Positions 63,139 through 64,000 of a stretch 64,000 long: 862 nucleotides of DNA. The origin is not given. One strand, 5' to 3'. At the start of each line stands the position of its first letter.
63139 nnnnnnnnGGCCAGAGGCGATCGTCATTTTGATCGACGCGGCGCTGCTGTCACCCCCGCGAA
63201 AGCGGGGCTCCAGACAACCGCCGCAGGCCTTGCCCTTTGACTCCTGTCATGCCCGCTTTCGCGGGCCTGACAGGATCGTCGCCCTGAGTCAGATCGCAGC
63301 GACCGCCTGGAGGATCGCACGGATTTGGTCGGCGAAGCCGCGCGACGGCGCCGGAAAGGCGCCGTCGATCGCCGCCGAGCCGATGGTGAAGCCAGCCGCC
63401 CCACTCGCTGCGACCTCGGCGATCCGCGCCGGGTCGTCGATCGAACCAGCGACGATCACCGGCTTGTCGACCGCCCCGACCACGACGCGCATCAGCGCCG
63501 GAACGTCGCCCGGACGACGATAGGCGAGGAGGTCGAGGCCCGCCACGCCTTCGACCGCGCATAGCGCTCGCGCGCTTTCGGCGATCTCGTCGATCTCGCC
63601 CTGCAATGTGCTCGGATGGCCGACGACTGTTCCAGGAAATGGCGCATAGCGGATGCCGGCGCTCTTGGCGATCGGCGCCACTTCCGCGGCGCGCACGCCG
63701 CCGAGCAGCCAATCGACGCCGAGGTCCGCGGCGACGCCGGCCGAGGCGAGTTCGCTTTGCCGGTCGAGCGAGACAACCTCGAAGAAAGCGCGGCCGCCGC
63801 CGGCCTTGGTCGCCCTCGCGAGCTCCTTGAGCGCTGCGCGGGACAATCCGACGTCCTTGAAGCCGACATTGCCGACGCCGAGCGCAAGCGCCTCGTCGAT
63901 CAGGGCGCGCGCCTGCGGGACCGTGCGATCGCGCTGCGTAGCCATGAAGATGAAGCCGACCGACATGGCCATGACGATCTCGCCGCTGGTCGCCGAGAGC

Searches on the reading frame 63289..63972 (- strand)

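Call 3: search_protein_families(library=pfam, proteins=[window:63289-63972:-], max_evalue=0.01)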
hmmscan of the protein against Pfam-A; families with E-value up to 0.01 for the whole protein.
window:63289-63972:- (227 aa): 0 families

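Call 21: search_protein_families(library=ncbifam, proteins=[window:63289-63972:-], max_evalue=0.01)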
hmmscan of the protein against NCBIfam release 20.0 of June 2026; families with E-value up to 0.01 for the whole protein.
window:63289-63972:- (227 aa): 2 families
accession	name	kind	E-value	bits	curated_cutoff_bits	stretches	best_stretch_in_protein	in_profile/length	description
NF002231.0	PRK01130.1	subfamily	0.006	15.6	189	0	159-200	171-212/230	putative N-acetylmannosamine-6-phosphate 2-epimerase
NF010112.0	PRK13585.1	equivalog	0.0073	15.9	243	0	162-206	185-229/241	1-(5-phosphoribosyl)-5-[(5-phosphoribosylamino)methylideneamino]imidazole-4-carboxamide isomerase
